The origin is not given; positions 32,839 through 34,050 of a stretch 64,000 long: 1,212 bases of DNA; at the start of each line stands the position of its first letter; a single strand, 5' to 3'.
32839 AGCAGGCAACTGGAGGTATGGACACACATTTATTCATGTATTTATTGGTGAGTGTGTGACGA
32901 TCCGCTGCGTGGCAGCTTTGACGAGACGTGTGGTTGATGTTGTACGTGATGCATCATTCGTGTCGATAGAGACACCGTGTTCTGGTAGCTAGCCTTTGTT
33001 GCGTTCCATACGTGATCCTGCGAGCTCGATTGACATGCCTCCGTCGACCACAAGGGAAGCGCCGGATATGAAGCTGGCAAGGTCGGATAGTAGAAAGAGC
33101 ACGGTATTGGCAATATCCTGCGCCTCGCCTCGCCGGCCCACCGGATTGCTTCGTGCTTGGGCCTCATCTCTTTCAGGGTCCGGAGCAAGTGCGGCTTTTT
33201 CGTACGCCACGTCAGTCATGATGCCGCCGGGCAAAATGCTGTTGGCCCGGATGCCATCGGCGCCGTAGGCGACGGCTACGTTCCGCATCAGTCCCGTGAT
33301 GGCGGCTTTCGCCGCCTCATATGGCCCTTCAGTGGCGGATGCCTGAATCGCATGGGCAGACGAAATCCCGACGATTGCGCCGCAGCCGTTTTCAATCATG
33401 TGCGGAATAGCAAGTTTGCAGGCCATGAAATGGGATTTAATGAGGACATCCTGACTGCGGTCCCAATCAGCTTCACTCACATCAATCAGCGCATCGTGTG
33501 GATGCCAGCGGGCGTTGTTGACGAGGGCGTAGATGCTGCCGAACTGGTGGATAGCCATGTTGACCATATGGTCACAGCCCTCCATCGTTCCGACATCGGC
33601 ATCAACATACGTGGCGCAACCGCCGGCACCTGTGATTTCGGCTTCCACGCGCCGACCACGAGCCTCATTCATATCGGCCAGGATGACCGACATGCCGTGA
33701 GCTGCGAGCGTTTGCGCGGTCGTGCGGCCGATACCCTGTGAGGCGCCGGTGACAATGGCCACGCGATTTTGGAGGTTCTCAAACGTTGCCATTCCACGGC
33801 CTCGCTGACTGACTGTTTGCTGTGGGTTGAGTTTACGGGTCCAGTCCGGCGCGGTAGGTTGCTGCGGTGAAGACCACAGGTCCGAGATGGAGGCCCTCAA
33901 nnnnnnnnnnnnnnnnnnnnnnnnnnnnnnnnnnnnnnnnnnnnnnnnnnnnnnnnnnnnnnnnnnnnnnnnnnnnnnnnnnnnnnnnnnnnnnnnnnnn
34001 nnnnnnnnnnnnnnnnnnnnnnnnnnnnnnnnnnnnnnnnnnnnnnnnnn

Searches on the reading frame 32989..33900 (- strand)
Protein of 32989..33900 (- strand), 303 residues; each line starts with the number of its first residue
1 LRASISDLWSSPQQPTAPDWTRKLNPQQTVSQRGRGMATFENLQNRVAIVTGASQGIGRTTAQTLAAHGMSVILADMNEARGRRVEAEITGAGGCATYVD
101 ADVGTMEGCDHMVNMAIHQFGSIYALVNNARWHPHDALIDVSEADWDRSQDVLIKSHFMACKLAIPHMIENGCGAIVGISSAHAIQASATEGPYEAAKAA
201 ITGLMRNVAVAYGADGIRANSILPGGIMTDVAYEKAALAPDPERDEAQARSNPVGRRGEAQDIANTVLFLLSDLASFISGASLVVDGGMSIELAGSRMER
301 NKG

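Call 9: search_protein_families(library=ncbifam, max_evalue=1e-8, proteins=[window:32989-33900:-])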
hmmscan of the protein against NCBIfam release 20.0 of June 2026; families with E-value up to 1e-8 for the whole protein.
window:32989-33900:- (303 aa): 213 families (the best 25 are shown)
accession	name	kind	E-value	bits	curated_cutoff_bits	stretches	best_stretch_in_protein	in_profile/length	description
NF005559.1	PRK07231.1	subfamily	7.4e-64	215.6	215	1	43-290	2-248/249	glucose 1-dehydrogenase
NF004791.0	PRK06138.1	equivalog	7.3e-62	208.9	312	1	42-291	2-251/252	SDR family oxidoreductase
NF004818.0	PRK06172.1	equivalog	2.1e-58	197.6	336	1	42-289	4-250/253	SDR family oxidoreductase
NF005469.0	PRK07063.1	equivalog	1.8e-55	188.3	306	1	41-290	3-255/260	SDR family oxidoreductase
NF005681.0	PRK07478.1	subfamily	3.5e-53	180.6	267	1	41-292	2-252/254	SDR family oxidoreductase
NF053807.1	RhamDHLra1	equivalog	5.6e-53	180.2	400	1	43-293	2-251/252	L-rhamnose 1-dehydrogenase Lra1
NF052558.1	MBtsdlDhBudC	equivalog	8.7e-52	176.2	270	1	44-290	2-242/250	meso-2,3-butanediol dehydrogenase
NF004198.0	PRK05653.1-3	equivalog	1.2e-51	175.6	296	1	41-291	3-248/248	3-oxoacyl-ACP reductase FabG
NF004713.0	PRK06057.1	equivalog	5.6e-51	173.5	404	1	40-290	4-250/257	3-oxoacyl-ACP reductase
NF005853.0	PRK07774.1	equivalog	5.8e-51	173.3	303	1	42-291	3-248/250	SDR family oxidoreductase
NF009466.0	PRK12826.1-2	subfamily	5.8e-50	170.1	222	1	44-291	2-246/248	3-oxoacyl-ACP reductase FabG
NF004773.0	PRK06113.1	equivalog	2.9e-49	167.8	367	1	42-293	8-254/255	7-alpha-hydroxysteroid dehydrogenase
NF009468.0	PRK12826.1-4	equivalog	1.9e-48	165.4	318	1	41-289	3-247/256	SDR family oxidoreductase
NF006121.0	PRK08265.1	subfamily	3.3e-48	164.5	294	1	41-291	3-247/263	short chain dehydrogenase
TIGR01830.1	3oxo_ACP_reduc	equivalog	5.5e-48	163.7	297.75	1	48-289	1-238/239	3-oxoacyl-[acyl-carrier-protein] reductase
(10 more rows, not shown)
